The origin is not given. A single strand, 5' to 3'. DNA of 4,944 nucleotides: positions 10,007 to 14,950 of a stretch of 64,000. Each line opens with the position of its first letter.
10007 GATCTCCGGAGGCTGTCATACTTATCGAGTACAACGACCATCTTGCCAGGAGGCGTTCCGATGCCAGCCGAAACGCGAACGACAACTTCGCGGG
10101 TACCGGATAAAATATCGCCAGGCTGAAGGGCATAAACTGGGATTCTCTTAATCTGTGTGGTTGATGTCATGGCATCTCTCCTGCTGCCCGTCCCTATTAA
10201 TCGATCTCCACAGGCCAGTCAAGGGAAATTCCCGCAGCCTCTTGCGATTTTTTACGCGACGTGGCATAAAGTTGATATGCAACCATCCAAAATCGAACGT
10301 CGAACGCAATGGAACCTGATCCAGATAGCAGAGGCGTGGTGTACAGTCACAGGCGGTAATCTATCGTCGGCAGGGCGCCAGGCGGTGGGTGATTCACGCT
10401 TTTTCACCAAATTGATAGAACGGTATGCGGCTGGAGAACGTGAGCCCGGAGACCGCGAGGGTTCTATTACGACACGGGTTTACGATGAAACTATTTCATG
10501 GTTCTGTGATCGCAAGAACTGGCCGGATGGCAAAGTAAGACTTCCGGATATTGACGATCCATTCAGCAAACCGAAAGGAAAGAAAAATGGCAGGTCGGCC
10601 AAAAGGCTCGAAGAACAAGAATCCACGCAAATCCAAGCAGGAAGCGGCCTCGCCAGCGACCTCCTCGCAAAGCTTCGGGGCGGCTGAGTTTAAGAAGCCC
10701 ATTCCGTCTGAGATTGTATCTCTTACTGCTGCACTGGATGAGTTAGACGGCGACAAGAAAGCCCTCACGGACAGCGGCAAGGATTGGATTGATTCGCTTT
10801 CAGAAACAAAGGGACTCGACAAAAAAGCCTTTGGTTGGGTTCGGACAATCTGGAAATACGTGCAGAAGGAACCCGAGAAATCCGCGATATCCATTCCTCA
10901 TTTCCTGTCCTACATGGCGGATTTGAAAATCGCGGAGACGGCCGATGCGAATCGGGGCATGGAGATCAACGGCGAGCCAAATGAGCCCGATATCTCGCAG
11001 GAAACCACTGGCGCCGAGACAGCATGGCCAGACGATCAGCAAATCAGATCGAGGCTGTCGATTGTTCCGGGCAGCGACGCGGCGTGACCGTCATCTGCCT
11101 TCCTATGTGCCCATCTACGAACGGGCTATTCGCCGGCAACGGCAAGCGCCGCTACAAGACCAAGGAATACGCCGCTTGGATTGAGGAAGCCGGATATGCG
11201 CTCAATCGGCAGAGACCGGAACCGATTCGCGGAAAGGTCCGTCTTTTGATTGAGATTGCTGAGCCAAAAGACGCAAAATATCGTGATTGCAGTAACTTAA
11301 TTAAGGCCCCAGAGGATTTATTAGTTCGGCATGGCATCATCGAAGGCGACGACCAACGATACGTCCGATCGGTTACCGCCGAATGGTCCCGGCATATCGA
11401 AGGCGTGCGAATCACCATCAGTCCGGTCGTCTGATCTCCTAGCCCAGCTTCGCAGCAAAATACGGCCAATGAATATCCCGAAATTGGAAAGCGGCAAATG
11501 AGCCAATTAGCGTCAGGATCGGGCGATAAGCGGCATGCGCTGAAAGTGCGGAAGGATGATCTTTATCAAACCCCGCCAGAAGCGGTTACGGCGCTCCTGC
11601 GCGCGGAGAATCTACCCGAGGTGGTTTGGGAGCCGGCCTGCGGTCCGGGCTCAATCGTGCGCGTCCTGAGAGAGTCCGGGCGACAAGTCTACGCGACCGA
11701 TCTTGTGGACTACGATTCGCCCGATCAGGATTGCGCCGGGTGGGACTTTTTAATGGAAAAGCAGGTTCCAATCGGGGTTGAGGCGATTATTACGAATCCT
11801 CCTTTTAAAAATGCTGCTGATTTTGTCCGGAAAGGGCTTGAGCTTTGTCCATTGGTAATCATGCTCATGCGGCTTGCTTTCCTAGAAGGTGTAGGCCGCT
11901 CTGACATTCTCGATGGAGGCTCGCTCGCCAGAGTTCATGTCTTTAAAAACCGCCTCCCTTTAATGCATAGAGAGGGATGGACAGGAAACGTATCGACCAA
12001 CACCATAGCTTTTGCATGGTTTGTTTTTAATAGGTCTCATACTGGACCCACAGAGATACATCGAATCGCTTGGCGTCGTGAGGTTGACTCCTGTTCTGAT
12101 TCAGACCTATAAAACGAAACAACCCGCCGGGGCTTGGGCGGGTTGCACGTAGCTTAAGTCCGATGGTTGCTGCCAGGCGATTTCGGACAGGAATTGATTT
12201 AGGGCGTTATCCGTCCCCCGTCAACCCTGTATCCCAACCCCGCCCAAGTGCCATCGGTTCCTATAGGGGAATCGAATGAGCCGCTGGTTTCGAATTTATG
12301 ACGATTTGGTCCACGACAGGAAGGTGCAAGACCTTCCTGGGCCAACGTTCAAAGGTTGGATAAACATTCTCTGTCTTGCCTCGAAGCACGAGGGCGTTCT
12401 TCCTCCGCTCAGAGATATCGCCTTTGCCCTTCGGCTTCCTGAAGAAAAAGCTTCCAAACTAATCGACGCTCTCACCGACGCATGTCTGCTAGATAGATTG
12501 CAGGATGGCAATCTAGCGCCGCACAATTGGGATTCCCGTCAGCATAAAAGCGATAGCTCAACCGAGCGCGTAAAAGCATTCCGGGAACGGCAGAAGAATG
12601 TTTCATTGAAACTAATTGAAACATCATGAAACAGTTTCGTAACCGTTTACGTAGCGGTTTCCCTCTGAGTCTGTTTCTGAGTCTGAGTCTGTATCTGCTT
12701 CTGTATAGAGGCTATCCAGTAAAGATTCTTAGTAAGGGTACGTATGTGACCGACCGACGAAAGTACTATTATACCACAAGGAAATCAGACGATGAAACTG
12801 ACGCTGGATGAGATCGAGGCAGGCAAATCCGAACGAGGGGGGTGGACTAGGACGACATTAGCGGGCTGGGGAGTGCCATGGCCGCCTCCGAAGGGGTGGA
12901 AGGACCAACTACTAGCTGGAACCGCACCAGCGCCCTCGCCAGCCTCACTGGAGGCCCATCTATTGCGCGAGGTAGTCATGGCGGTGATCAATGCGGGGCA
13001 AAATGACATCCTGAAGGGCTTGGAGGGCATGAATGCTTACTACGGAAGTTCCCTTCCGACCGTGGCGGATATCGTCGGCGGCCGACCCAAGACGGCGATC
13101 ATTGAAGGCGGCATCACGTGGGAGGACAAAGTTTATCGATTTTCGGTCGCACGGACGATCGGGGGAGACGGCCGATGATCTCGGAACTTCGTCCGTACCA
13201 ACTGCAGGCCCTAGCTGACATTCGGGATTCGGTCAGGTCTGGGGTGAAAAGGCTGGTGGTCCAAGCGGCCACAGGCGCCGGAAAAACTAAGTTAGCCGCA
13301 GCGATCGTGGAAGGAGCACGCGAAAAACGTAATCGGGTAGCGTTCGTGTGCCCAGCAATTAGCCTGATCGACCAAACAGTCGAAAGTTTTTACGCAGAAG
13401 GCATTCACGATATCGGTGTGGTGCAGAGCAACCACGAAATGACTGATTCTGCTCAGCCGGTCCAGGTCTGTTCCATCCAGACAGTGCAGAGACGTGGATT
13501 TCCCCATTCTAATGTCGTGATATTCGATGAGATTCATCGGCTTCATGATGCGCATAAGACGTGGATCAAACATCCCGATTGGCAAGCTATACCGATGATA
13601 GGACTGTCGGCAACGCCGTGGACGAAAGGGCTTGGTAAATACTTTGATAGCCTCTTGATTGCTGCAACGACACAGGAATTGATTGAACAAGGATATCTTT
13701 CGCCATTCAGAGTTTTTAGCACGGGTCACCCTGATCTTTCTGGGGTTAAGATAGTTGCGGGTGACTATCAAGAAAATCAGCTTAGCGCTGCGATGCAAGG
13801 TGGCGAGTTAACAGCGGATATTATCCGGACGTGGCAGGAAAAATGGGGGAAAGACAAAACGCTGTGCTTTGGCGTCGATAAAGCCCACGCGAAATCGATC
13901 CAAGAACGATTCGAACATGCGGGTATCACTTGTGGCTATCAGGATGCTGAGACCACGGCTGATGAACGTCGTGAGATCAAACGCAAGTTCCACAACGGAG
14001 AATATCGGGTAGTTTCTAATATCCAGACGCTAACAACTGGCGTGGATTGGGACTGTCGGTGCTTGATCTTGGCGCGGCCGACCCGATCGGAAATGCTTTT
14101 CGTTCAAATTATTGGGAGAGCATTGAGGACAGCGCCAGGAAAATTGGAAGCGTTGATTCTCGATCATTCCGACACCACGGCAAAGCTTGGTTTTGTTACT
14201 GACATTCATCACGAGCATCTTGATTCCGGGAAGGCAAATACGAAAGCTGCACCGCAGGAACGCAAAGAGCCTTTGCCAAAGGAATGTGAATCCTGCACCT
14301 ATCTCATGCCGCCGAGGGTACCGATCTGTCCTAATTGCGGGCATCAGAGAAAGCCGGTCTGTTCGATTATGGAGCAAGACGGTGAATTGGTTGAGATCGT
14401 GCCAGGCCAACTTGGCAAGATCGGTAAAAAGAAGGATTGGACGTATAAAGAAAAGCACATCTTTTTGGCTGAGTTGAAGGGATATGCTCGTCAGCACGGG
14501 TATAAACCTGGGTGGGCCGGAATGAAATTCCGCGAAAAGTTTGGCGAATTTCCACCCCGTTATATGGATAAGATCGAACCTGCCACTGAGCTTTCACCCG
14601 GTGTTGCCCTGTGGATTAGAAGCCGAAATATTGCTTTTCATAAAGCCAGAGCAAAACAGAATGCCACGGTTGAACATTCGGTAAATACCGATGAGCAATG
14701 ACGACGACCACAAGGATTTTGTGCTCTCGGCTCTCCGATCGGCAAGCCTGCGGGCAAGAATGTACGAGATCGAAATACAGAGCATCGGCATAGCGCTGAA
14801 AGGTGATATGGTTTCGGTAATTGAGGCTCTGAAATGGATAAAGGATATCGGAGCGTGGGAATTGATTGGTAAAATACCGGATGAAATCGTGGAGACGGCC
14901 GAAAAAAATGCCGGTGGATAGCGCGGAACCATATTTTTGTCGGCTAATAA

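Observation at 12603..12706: Phased iteron palindrome between replication-organiser-like gene and helicase: origin candidate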

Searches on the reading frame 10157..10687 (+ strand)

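Call 6: search_protein_families(library=pfam, proteins=[window:10157-10687:+], max_evalue=0.01)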
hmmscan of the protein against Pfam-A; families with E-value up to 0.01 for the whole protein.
window:10157-10687:+ (176 aa): 0 families

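Call 7: search_protein_families(library=phrogs, proteins=[window:10157-10687:+], max_evalue=0.01)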
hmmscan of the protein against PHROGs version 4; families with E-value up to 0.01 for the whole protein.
window:10157-10687:+ (176 aa): 1 family
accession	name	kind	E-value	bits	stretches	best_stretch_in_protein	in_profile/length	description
phrog_7669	-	unknown function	0.0029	18.7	0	48-127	6-71/105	-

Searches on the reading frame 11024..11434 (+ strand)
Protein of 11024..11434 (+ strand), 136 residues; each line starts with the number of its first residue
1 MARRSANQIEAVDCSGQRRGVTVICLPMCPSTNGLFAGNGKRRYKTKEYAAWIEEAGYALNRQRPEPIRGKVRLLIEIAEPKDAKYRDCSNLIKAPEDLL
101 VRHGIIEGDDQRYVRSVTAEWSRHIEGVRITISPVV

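Call 6: search_protein_families(library=pfam, proteins=[window:11024-11434:+], max_evalue=0.01)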
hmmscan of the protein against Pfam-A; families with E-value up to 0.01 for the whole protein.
window:11024-11434:+ (136 aa): 1 family
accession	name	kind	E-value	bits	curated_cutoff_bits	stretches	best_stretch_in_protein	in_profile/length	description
PF05866.16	RusA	-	3.2e-08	34.7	22.8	1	30-132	6-123/124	Endodeoxyribonuclease RusA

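Call 7: search_protein_families(library=phrogs, proteins=[window:11024-11434:+], max_evalue=0.01)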
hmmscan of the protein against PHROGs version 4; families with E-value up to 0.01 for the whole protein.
window:11024-11434:+ (136 aa): 5 families
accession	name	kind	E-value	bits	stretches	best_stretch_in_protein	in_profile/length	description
phrog_34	-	DNA, RNA and nucleotide metabolism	8.5e-17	62.7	1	24-134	77-193/259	RusA-like Holliday junction resolvase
phrog_1532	-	unknown function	6.6e-05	23.6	1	71-132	9-67/80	-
phrog_1682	-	DNA, RNA and nucleotide metabolism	8.9e-05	22.9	1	63-133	72-143/387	RusA-like Holliday junction resolvase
phrog_11573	-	unknown function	0.001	20.3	1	31-119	11-93/110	-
phrog_140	-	DNA, RNA and nucleotide metabolism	0.0026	18.5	1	30-134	49-167/219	RusA-like Holliday junction resolvase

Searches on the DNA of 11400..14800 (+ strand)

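Call 8: search_dna_similar(query=window:11400-14800:+, collection=phages, mode=near, max_rows=25)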
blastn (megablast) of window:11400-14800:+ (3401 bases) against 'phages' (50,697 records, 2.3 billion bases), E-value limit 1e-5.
No match.

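Call 35: search_rna_families(source=window, start=12000, end=13300, threshold=evalue, max_evalue=1)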
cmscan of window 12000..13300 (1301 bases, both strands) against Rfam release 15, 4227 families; matches with E-value up to 1: 0.
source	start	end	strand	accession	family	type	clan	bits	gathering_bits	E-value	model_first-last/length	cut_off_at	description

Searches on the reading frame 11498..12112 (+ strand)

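Call 6: search_protein_families(library=pfam, proteins=[window:11498-12112:+], max_evalue=0.01)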
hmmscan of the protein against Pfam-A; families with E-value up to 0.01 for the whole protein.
window:11498-12112:+ (204 aa): 0 families

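Call 7: search_protein_families(library=phrogs, proteins=[window:11498-12112:+], max_evalue=0.01)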
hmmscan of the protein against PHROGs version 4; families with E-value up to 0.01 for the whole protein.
window:11498-12112:+ (204 aa): 3 families
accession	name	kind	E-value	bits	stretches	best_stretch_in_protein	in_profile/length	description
phrog_799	-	other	2.7e-54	186.1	1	4-195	196-384/458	DNA methyltransferase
phrog_32703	-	unknown function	1.5e-05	24.9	1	17-121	6-117/480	-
phrog_5172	-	unknown function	7.1e-05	22.7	1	16-116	16-120/377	-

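Call 65: search_protein_families(library=ncbifam, proteins=[window:11498-12109:+], max_evalue=0.01)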
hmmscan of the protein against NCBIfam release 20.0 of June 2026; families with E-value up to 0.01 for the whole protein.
window:11498-12109:+ (204 aa): 0 families
